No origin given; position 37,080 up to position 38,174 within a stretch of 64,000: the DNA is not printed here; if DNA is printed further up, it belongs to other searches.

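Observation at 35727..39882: Two-gene operon: CHASE2 class III cyclase followed by a TIM-barrel + GAF + HD-GYP fusion protein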

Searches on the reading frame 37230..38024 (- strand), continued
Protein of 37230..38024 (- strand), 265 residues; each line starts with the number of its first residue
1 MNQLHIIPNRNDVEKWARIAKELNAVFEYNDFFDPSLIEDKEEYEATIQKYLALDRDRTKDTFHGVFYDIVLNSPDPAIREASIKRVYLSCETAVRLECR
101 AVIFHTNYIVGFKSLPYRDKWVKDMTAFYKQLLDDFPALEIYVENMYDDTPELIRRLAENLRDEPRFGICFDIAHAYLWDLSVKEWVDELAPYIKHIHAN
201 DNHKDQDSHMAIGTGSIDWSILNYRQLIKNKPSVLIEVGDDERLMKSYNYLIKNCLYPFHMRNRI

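Call 35: search_protein_families(library=pfam, proteins=[L049:10240-12441:+, L087:5052-6029:+, L063:5429-6079:+, L074:3708-5003:+, L077:9676-10872:+, L092:10942-13683:+, L016:4158-4850:+, L017:4964-5977:+, L079:9656-10948:+, L065:9608-11839:+], max_evalue=0.01)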
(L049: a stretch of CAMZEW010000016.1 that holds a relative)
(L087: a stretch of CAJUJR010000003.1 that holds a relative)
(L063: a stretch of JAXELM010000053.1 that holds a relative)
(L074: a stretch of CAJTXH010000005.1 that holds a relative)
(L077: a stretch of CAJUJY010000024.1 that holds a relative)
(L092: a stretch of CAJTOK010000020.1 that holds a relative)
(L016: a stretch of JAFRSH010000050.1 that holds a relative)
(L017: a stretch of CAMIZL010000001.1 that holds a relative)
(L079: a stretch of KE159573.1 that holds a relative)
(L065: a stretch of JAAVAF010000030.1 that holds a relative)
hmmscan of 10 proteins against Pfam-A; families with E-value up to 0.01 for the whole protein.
L049:10240-12441:+ (733 aa): 2 families
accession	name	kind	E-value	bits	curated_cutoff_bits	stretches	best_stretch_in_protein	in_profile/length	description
PF04773.18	FecR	-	7.4e-07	30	24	1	66-148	2-79/97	FecR protein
PF09479.16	Flg_new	-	2.9e-05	24.5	27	1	541-576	26-64/65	Listeria-Bacteroides repeat domain (List_Bact_rpt)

L087:5052-6029:+ (325 aa): 2 families
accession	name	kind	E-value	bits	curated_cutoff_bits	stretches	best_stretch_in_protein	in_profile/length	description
PF02661.23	Fic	-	2.6e-13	51.1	24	1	156-250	5-93/93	Fic/DOC family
PF13784.11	Fic_N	-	0.002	18.5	26.7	1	96-145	28-78/82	Fic/DOC family N-terminal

L063:5429-6079:+ (216 aa): 1 family
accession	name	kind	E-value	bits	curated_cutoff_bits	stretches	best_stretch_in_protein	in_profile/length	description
PF00027.35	cNMP_binding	-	5.2e-21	74.9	27.5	1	45-130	3-87/89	Cyclic nucleotide-binding domain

L074:3708-5003:+ (431 aa): 0 families

L077:9676-10872:+ (398 aa): 1 family
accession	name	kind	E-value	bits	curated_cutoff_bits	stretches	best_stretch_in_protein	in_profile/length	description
PF13524.12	Glyco_trans_1_2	-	2e-11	44.5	25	1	251-371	8-125/144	Glycosyl transferase-like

L092:10942-13683:+ (913 aa): 2 families
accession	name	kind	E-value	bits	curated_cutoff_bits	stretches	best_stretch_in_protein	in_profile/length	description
PF00884.28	Sulfatase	-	1.5e-32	113.5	25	1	551-827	1-287/301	Sulfatase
PF06237.18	SLC52_ribofla_tr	-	0.0026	17.3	27.9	1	203-451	196-421/429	Solute carrier family 52, riboflavin transporter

L016:4158-4850:+ (230 aa): 1 family
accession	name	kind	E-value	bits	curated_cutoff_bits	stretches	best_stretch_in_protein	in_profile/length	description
PF01592.21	NifU_N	-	0.00033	21.2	22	1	56-115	38-97/127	NifU-like N terminal domain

L017:4964-5977:+ (337 aa): 1 family
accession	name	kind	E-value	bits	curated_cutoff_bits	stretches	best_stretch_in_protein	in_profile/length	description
PF14057.11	GGGtGRT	-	1.1e-193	643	27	1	4-330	1-327/327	GGGtGRT protein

L079:9656-10948:+ (430 aa): 3 families
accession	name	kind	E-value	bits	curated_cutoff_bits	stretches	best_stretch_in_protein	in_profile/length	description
PF05697.18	Trigger_N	-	2.9e-47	161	22.2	1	1-144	1-143/144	Bacterial trigger factor protein (TF)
PF05698.19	Trigger_C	-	1.3e-43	149.3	22.7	1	263-423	1-162/162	Bacterial trigger factor protein (TF) C-terminus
PF00254.34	FKBP_C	-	9.8e-15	55.1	21.1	1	158-239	3-93/94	FKBP-type peptidyl-prolyl cis-trans isomerase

L065:9608-11839:+ (743 aa): 3 families
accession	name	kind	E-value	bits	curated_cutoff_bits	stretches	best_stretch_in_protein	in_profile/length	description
PF02095.21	Extensin_1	-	6.4e-05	23.3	105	1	34-110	50-124/171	Extensin-like protein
PF09136.16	Glucodextran_B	-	0.00012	22.3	27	1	633-686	24-80/83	Glucodextranase, domain B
PF12733.13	Cadherin-like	-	0.0054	17.6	24.2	1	631-685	30-86/89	Cadherin-like beta sandwich domain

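Call 51: predict_structure(alignment_id=A2)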
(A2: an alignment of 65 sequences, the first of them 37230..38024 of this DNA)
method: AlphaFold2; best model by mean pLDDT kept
length: 265 residues; sequences in the alignment: 65
mean_pLDDT: 95.0   pTM: 0.92
mean pLDDT of the five models: 95.0, 94.8, 94.7, 94.3, 94.2
residues with pLDDT >= 90: 244; 70-90: 14; 50-70: 6; < 50: 1
segments of 3 or more residues with pLDDT < 50: none
pLDDT, mean of each block of 10 residues (from residue 1): 91 98 97 91 97 97 94 95 97 98 95 94 98 99 96 98 98 97 97 98 96 97 90 96 98 87 52
secondary structure, 60 per line:
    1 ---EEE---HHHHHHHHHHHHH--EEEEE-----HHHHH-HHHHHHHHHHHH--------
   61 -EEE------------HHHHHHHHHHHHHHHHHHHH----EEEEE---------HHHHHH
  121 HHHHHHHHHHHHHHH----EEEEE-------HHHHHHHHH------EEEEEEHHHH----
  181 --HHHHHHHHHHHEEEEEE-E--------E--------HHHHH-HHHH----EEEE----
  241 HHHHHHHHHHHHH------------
elements in order: E4-6 H10-22 E25-29 H35-39 H41-52 E62-64 H77-96 E101-105 H115-135 E140-144 H152-160 E167-172 H173-176 H183-193 E194-199 H219-223 H225-228 E233-236 H241-253

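Call 54: fold_search(model_id=the predicted structure, library=pdb)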
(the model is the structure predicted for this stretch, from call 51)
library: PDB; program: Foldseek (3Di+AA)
matches with E <= 10: 1617; with E <= 0.001: 172
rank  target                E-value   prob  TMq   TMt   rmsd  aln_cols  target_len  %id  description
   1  3ayv_B                4.8e-13  1.00  0.71  0.77   4.0       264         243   22  TTHB071 protein from Thermus thermophilus HB8 soaking with ZnCl2 (released 2011-10-19)
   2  3ayt_A                1.8e-12  1.00  0.77  0.84   2.9       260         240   22  TTHB071 protein from Thermus thermophilus HB8 (released 2011-10-19)
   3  3wqo_B                3.6e-12  1.00  0.74  0.74   3.7       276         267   21  Crystal structure of D-tagatose 3-epimerase-like protein (released 2014-07-09)
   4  3ayv_D                1.1e-11  1.00  0.76  0.82   3.2       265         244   22  TTHB071 protein from Thermus thermophilus HB8 soaking with ZnCl2 (released 2011-10-19)
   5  3wqo_A                2.2e-11  1.00  0.72  0.71   4.7       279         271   20  Crystal structure of D-tagatose 3-epimerase-like protein (released 2014-07-09)
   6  3ayt_C                3.0e-11  1.00  0.74  0.81   3.3       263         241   21  TTHB071 protein from Thermus thermophilus HB8 (released 2011-10-19)
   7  4k1g_A                1.1e-09  1.00  0.67  0.63   5.5       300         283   16  Structure of E. coli Nfo(Endo IV)-H69A mutant bound to a cleaved DNA duplex containing a alphadA:T basepair (released 2013-07-31)
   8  5zhz                  1.5e-09  1.00  0.68  0.71   4.2       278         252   19  Crystal structure of the apurinic/apyrimidinic endonuclease IV from Mycobacterium tuberculosis (released 2018-04-04)
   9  2nq9_A                1.6e-09  1.00  0.67  0.64   5.2       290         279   16  High resolution crystal structure of Escherichia coli endonuclease IV (Endo IV) Y72A mutant bound to damaged DNA (released 2007-11-13)
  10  8rly_A                2.7e-09  1.00  0.67  0.63   5.4       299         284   16  E. coli endonuclease IV complexed with sulfate, catalytic Fe2+ (released 2024-12-11)
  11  4hno                  3.0e-09  1.00  0.67  0.63   5.8       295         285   17  High resolution crystal structure of DNA Apurinic/apyrimidinic (AP) endonuclease IV Nfo from Thermatoga maritima (released 2013-01-23)
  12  8rly_C                4.5e-09  1.00  0.67  0.64   5.4       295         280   16  E. coli endonuclease IV complexed with sulfate, catalytic Fe2+ (released 2024-12-11)
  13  1qum_A                4.8e-09  1.00  0.67  0.64   5.4       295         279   16  CRYSTAL STRUCTURE OF ESCHERICHIA COLI ENDONUCLEASE IV IN COMPLEX WITH DAMAGED DNA (released 1999-08-31)
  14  2x7v                  5.7e-09  1.00  0.66  0.62   5.8       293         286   18  Crystal structure of Thermotoga maritima endonuclease IV in the presence of zinc (released 2010-09-08)
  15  4k1g_B                6.1e-09  1.00  0.66  0.63   5.5       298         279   16  Structure of E. coli Nfo(Endo IV)-H69A mutant bound to a cleaved DNA duplex containing a alphadA:T basepair (released 2013-07-31)
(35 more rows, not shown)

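Call 55: find_homologous_proteins(query=A2, max_evalue=1e-20)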
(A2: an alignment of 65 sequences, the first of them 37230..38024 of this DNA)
Query A2 (65 sequences) (265 aa, profile of the alignment): 990 proteins with E <= 1e-20 among 7592 candidates; the best 120 are listed.
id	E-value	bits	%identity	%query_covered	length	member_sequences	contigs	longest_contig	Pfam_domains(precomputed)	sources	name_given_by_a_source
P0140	3.0e-116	405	42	98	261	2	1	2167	PF01261.31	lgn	-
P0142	1.1e-115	404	43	98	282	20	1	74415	PF01261.31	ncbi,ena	-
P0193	1.2e-115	403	43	97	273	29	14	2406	PF01261.31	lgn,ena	-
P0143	1.8e-115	403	42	98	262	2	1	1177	PF01261.31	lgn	-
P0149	1.9e-115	403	43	97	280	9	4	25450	PF01261.31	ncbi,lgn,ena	-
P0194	2.8e-115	402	40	98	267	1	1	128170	PF01261.31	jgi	-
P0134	9.4e-115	400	46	98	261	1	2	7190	PF01261.31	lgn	-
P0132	2.2e-114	399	46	98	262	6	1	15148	PF01261.31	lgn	-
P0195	2.4e-114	399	43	98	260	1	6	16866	PF01261.31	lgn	-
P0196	2.7e-114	399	44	98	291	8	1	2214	PF01261.31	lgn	-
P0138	3.8e-114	398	45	98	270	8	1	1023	PF01261.31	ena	-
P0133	8.6e-114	397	45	99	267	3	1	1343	PF01261.31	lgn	-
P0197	1.1e-113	397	41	98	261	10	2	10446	PF01261.31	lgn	-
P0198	1.1e-113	397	41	98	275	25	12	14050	PF01261.31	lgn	-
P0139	1.4e-113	397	42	99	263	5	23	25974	PF01261.31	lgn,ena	-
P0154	4.1e-111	389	40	98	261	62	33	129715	PF01261.31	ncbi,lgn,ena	-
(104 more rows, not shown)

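Call 69: search_protein_families(library=pfam, proteins=[L058:3478-5367:+, L058:9138-10241:+, L058:1145-2461:+, L038:4613-5530:-, L038:3656-4597:-, L038:8858-9367:+, L038:9355-9915:+, L038:10737-12014:-], max_evalue=0.001)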
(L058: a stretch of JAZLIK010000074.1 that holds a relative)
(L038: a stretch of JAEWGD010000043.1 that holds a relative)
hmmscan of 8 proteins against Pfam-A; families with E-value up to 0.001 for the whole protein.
L058:3478-5367:+ (629 aa): 4 families
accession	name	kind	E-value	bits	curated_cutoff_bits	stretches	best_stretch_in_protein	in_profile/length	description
PF02872.23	5_nucleotid_C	-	9e-33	114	23.6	1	394-573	2-153/158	5'-nucleotidase, C-terminal domain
PF01476.26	LysM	-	8.9e-13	48.4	20.9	1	36-79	1-43/43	LysM domain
PF00149.33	Metallophos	-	1.2e-11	45.9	21.5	1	122-324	3-190/191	Calcineurin-like phosphoesterase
PF09587.15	PGA_cap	-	3.3e-11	43.6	27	1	151-325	47-233/255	Bacterial capsule synthesis protein PGA_cap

L058:9138-10241:+ (367 aa): 3 families
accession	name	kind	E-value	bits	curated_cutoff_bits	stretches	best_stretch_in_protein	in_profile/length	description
PF01637.24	ATPase_2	-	4.5e-07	30.3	33.2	1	28-157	10-126/225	ATPase domain predominantly from Archaea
PF25199.1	nSTAND_NTPase5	-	3.3e-05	24.2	34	0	9-81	9-81/145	Novel STAND NTPase 5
PF13173.12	AAA_14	-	0.0002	21.8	27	0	39-81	2-42/129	AAA domain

L058:1145-2461:+ (438 aa): 1 family
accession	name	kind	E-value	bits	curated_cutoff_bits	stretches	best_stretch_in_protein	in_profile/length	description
PF14262.12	Cthe_2159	-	2.6e-53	181.4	25.8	2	148-323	2-185/262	Carbohydrate-binding domain-containing protein Cthe_2159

L038:4613-5530:- (305 aa): 14 families
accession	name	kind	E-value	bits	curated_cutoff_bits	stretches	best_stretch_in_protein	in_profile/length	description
PF07992.20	Pyr_redox_2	-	6.4e-48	164.1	26.1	1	3-291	1-291/291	Pyridine nucleotide-disulphide oxidoreductase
PF13738.12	Pyr_redox_3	-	4.7e-25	88.9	30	2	77-274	100-305/305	Pyridine nucleotide-disulphide oxidoreductase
PF00070.33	Pyr_redox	-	4e-16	59.7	22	1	146-213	2-76/82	Pyridine nucleotide-disulphide oxidoreductase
PF01134.28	GIDA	-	4e-11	43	22.1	0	146-173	2-29/391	Glucose inhibited division protein A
PF03486.20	HI0933_like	-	4.4e-11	43.1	50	0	4-42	2-40/244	HI0933-like protein Rossmann domain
PF12831.13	FAD_oxidored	-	9.6e-11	42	27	1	4-41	1-38/416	FAD dependent oxidoreductase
PF01946.23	Thi4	-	1.8e-10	40.9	26.2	1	2-40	17-56/235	Thi4 family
PF00890.30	FAD_binding_2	-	1.1e-09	38.4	20.4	1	4-41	1-38/414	FAD binding domain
PF01266.30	DAO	-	2.4e-09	37.7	27.9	0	4-39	1-37/353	FAD dependent oxidoreductase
PF13450.12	NAD_binding_8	-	1.2e-07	32.3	21.9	1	7-49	1-42/68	NAD(P)-binding Rossmann-like domain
PF05834.18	Lycopene_cycl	-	3.2e-07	30.2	23.4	0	66-116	94-145/380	Lycopene cyclase protein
PF01494.25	FAD_binding_3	-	1.2e-06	28.4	22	0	145-178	3-36/349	FAD binding domain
PF13434.12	Lys_Orn_oxgnase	-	6.2e-05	22.7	21.3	0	2-35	2-36/339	L-lysine 6-monooxygenase/L-ornithine 5-monooxygenase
PF13454.12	NAD_binding_9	-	7.9e-05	23.1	21.8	0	66-111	107-153/155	FAD-NAD(P)-binding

L038:3656-4597:- (313 aa): 1 family
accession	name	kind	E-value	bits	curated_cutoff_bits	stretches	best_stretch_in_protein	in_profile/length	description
PF02445.21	NadA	-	2.3e-112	375.4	27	1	14-309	2-294/295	Quinolinate synthetase A protein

L038:8858-9367:+ (169 aa): 5 families
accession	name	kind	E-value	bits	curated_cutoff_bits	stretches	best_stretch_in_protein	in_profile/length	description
PF13384.12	HTH_23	-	1.9e-06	28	24.6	1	27-62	2-37/50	Homeodomain-like domain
PF04545.22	Sigma70_r4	-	4.3e-05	23.4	24.1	1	34-62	11-40/50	Sigma-70, region 4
PF13551.12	HTH_29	-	7.4e-05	23.2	28.1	0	32-93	1-63/64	Winged helix-turn helix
PF13592.12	HTH_33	-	0.00011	22.2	25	1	129-162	26-58/60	Winged helix-turn helix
PF13518.12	HTH_28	-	0.00091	19.7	25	0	31-73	1-43/52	Helix-turn-helix domain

L038:9355-9915:+ (186 aa): 1 family
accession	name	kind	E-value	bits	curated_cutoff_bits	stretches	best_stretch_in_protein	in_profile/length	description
PF13358.12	DDE_3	-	7.2e-23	81.5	28.6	1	19-154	1-142/146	DDE superfamily endonuclease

L038:10737-12014:- (425 aa): 1 family
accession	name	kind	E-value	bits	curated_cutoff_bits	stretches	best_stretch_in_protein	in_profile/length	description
PF05103.18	DivIVA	-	0.00094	19.6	28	1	164-241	39-116/131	DivIVA protein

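Call 70: search_protein_representatives(alignment_id=A2)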
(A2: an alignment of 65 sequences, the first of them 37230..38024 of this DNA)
Query: 65 sequences, 261 profile positions. Proteins with E-value up to 0.001 (for the whole library): 9307; up to 1e-10: 2337; up to 1e-30: 417. The best 150 are listed.
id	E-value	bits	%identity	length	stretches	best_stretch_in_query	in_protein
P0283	2.4e-106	371.2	-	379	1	3-260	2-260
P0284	3.3e-105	367.5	-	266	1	1-260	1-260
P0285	3.5e-105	367.4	-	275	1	3-260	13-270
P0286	1.9e-104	365.0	-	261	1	2-260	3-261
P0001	1.7e-100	352.0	-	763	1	1-260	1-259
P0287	3.7e-99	347.6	-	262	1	1-260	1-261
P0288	1.5e-96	339.1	-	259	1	2-254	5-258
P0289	5.6e-95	333.9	-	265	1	4-257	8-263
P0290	8.1e-95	333.4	-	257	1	3-257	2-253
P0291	1.2e-94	332.8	-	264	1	1-259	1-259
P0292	5.8e-94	330.6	-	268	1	2-260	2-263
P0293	5.3e-93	327.5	-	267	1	1-260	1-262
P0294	7.5e-93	327.0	-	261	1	2-259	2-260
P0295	2.7e-90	318.6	-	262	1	2-258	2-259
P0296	4.0e-90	318.0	-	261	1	2-257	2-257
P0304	6.9e-86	304.1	-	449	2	3-258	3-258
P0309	3.6e-83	295.2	-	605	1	4-255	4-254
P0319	4.0e-73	262.3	-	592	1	2-257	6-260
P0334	9.6e-61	221.7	-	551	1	1-258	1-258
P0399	2.6e-45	171.1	-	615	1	4-257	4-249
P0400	3.2e-45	170.8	-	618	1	5-258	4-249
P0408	1.4e-44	168.7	-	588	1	5-257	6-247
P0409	1.5e-44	168.7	-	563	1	4-256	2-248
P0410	1.5e-44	168.7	-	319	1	16-249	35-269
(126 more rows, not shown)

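Call 71: search_protein_families(library=pfam, proteins=[P0283, P0304, P0309, P0319, P0334, P0399, P0400, P0408, P0409, P0410], max_evalue=0.001)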
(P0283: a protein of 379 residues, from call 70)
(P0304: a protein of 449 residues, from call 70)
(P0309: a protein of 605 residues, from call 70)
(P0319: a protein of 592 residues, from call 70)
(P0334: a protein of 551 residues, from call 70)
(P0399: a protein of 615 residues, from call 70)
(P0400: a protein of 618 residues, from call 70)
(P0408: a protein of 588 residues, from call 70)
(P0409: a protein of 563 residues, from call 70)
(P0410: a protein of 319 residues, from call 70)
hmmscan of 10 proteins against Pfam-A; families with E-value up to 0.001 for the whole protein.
P0283 (379 aa): 1 family
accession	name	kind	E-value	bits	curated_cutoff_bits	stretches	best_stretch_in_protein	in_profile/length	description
PF01261.30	AP_endonuc_2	-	3.4e-27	96.2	31.1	1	25-254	8-248/249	Xylose isomerase-like TIM barrel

P0304 (449 aa): 2 families
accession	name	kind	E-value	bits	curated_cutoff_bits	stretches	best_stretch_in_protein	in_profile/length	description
PF01261.30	AP_endonuc_2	-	2.1e-17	64.1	31.1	1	42-222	31-212/249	Xylose isomerase-like TIM barrel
PF13185.12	GAF_2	-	4.5e-06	27.3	28.6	1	288-416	7-131/136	GAF domain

P0309 (605 aa): 4 families
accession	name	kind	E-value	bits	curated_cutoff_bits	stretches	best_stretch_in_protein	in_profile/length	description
PF00990.26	GGDEF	-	8.3e-41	139.9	23.8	1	447-601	2-161/161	Diguanylate cyclase, GGDEF domain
PF01261.30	AP_endonuc_2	-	1.8e-21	77.4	31.1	1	44-253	30-248/249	Xylose isomerase-like TIM barrel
PF01590.32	GAF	-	1.3e-11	45.6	22.4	1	306-436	8-132/133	GAF domain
PF13185.12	GAF_2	-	1.5e-07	32.1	28.6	1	298-437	2-135/136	GAF domain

P0319 (592 aa): 4 families
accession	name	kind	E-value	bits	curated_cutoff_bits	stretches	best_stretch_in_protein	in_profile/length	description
PF00990.26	GGDEF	-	1.7e-37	129.1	23.8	1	435-589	1-161/161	Diguanylate cyclase, GGDEF domain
PF01261.30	AP_endonuc_2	-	5.5e-22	79.1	31.1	1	46-257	31-248/249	Xylose isomerase-like TIM barrel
PF13185.12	GAF_2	-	1.6e-07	32.1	28.6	1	326-422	43-131/136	GAF domain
PF22335.1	Cas10-Cmr2_palm2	-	9.6e-06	26.2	27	1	493-590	38-132/133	Cas10/Cmr2, second palm domain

P0334 (551 aa): 1 family
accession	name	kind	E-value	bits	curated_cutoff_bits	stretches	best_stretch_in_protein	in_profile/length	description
PF01261.30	AP_endonuc_2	-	3.1e-09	37.4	31.1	1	65-240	48-228/249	Xylose isomerase-like TIM barrel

P0399 (615 aa): 2 families
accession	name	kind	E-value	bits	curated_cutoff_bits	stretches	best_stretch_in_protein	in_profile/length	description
PF01261.30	AP_endonuc_2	-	6.2e-27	95.3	31.1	1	19-246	3-248/249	Xylose isomerase-like TIM barrel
PF00211.25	Guanylate_cyc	-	6.4e-26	91.5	21.9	1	327-498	8-174/183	Adenylate and Guanylate cyclase catalytic domain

P0400 (618 aa): 2 families
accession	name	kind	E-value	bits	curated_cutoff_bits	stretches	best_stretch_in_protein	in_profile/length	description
PF00211.25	Guanylate_cyc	-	4.6e-28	98.5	21.9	1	326-506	6-181/183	Adenylate and Guanylate cyclase catalytic domain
PF01261.30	AP_endonuc_2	-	2e-22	80.5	31.1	1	20-245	3-248/249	Xylose isomerase-like TIM barrel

P0408 (588 aa): 2 families
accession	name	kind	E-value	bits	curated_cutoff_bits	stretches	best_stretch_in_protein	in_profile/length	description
PF00211.25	Guanylate_cyc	-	3.3e-25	89.2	21.9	1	316-487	6-173/183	Adenylate and Guanylate cyclase catalytic domain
PF01261.30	AP_endonuc_2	-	1.1e-23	84.7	31.1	1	45-244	35-248/249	Xylose isomerase-like TIM barrel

P0409 (563 aa): 2 families
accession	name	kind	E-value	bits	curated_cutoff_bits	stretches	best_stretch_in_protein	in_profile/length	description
PF01261.30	AP_endonuc_2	-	1.9e-28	100.3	31.1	1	18-247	4-249/249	Xylose isomerase-like TIM barrel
PF00211.25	Guanylate_cyc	-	9.8e-25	87.6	21.9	1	274-437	6-165/183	Adenylate and Guanylate cyclase catalytic domain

P0410 (319 aa): 1 family
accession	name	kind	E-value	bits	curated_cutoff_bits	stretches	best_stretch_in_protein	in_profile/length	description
PF01261.30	AP_endonuc_2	-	4.5e-28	99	31.1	1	55-271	20-241/249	Xylose isomerase-like TIM barrel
